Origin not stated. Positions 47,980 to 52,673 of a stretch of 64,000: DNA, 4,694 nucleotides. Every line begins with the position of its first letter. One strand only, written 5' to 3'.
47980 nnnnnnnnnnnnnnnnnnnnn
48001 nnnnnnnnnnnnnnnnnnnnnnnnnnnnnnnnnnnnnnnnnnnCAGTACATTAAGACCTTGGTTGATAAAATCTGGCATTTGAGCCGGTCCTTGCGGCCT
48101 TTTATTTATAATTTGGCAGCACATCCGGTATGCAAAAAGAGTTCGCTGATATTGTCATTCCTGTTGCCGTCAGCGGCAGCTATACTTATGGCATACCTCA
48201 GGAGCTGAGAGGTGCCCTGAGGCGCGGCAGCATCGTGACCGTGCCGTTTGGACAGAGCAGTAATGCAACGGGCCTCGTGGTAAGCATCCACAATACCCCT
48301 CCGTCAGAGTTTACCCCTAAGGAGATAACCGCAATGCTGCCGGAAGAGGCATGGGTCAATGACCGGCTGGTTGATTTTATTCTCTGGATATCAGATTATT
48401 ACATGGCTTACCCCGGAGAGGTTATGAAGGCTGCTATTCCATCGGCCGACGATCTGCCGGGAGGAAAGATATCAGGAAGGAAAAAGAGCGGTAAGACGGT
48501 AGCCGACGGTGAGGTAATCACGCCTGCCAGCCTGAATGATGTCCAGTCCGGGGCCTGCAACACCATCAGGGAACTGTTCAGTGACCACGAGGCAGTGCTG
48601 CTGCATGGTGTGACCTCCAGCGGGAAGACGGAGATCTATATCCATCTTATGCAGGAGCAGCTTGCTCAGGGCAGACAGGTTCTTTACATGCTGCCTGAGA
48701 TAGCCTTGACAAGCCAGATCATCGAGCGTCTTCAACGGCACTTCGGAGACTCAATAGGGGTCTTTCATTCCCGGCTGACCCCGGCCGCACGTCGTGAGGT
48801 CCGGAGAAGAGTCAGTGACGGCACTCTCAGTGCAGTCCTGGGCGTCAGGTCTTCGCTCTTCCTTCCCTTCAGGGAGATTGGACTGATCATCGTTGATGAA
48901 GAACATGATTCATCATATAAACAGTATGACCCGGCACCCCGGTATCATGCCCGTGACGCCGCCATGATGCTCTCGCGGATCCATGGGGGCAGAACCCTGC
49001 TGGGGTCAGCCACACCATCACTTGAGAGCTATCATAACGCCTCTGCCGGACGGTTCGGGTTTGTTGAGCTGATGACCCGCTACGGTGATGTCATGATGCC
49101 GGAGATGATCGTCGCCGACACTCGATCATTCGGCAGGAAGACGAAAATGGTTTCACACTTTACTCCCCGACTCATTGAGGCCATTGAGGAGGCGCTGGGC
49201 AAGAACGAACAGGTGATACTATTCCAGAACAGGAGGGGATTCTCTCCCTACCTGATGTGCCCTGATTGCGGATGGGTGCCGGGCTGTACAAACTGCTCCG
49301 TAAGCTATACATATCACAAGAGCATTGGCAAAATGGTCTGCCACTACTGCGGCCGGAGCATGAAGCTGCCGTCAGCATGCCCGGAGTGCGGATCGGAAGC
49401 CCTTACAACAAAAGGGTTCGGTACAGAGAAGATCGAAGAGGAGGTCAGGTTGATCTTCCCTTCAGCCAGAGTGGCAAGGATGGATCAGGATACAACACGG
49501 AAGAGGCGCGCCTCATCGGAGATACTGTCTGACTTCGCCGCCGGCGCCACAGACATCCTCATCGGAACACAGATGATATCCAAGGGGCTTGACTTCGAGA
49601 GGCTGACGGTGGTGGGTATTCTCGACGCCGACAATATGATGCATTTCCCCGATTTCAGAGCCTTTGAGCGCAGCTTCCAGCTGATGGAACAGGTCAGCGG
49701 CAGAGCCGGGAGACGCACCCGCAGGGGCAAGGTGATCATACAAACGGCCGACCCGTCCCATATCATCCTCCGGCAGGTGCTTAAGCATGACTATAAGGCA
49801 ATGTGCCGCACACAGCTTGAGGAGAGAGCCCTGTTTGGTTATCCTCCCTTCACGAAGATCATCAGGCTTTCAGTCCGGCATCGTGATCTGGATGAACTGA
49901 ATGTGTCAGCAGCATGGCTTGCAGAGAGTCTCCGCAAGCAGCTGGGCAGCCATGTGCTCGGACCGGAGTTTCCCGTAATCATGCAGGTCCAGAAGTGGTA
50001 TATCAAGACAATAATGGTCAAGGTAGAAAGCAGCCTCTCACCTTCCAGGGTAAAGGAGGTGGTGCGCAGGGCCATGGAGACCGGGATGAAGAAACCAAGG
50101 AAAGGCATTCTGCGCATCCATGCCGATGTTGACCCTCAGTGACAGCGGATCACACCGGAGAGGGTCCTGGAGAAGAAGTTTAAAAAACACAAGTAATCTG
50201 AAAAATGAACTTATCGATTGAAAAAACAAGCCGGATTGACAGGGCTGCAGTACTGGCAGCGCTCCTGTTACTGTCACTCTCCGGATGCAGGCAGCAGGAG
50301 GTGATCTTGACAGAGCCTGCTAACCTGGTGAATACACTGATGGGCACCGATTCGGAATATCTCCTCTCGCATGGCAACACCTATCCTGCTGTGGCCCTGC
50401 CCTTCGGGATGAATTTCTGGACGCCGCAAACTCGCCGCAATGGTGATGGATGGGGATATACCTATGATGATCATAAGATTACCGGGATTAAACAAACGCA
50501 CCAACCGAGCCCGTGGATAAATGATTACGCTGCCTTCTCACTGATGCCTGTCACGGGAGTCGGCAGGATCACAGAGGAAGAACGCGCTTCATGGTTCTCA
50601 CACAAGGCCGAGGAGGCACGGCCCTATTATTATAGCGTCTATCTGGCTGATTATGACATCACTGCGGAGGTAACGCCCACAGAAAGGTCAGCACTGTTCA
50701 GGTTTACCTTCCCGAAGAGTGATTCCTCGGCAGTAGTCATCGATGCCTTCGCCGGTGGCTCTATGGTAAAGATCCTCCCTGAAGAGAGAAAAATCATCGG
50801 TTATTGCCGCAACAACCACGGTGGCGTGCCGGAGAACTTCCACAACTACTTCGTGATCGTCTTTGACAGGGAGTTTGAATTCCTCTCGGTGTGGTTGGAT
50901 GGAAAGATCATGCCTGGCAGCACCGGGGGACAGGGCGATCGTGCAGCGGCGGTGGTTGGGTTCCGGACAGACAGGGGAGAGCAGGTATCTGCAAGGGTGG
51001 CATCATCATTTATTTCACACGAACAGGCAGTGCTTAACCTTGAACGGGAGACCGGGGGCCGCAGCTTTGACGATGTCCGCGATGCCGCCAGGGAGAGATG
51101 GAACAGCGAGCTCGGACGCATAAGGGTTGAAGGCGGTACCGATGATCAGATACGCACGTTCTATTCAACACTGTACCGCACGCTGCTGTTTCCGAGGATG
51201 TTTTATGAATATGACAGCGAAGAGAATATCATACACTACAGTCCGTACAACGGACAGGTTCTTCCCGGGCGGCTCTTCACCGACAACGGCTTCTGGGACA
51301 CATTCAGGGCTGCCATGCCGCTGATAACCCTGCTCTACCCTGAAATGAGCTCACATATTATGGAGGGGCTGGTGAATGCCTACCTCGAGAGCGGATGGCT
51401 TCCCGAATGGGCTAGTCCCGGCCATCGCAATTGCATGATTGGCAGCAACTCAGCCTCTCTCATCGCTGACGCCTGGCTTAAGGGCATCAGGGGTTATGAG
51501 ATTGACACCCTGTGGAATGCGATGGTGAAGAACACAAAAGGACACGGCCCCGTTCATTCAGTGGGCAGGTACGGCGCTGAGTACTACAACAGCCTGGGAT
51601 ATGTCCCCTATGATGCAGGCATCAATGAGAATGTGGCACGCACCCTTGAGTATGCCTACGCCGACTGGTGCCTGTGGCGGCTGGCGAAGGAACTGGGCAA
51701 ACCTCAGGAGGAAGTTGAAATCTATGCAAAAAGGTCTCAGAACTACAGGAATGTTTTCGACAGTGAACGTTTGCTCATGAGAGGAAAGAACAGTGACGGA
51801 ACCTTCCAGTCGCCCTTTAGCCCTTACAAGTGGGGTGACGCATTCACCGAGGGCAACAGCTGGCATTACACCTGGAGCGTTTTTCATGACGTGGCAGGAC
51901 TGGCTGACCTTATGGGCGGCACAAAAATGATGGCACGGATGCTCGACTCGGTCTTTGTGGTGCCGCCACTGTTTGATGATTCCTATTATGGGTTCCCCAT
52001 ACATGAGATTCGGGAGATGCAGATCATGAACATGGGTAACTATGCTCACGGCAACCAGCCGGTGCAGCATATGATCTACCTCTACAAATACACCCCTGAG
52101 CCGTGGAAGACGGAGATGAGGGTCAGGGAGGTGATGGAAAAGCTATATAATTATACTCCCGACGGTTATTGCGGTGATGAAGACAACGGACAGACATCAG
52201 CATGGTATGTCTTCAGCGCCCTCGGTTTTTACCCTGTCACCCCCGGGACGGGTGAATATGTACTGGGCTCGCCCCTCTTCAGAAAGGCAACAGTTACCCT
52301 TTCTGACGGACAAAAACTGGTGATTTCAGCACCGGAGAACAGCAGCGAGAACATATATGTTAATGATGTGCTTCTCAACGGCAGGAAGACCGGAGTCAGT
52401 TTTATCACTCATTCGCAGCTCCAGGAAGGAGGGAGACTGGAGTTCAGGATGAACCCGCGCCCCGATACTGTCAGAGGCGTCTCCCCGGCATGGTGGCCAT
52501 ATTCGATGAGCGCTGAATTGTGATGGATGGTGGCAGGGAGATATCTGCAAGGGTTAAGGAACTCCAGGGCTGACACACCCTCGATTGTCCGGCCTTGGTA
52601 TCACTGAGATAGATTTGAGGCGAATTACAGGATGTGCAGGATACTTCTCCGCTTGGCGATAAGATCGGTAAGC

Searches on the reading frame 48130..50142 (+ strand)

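Call 70: search_protein_families(library=pfam, proteins=[window:48130-50142:+], max_evalue=0.00001)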
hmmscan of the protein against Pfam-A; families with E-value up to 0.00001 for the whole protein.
window:48130-50142:+ (670 aa): 6 families
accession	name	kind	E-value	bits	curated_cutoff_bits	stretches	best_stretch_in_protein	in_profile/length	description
PF17764.6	PriA_3primeBD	-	9e-23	80.4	22.7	1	7-104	1-96/96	3'DNA-binding domain (3'BD)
PF00270.35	DEAD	-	5.2e-17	62.5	26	1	138-301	3-164/167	DEAD/DEAH box helicase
PF00271.37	Helicase_C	-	2.6e-13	50.6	23.5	1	445-529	39-109/110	Helicase conserved C-terminal domain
PF18319.7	Zn_ribbon_PriA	-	2.6e-10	40.5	26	1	386-412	1-27/27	PriA DNA helicase Cys-rich region (CRR) domain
PF04851.21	ResIII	-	4.2e-10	40.2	22.5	1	134-268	3-145/164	Type III restriction enzyme, res subunit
PF18074.6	PriA_C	-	8.7e-08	33.3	26.9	1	573-669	1-95/95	Primosomal protein N C-terminal domain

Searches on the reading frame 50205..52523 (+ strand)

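Call 70: search_protein_families(library=pfam, proteins=[window:50205-52523:+], max_evalue=0.00001)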
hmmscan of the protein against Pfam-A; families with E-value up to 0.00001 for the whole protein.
window:50205-52523:+ (772 aa): 2 families
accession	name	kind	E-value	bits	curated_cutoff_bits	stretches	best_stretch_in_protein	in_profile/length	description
PF07971.18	Glyco_hydro_92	-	3.2e-174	580.7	24.6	1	274-750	1-463/464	Glycosyl hydrolase family 92 catalytic domain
PF17678.7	Glyco_hydro_92N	-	4.1e-67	226.9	34.5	1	41-268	1-236/236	Glycosyl hydrolase family 92 N-terminal domain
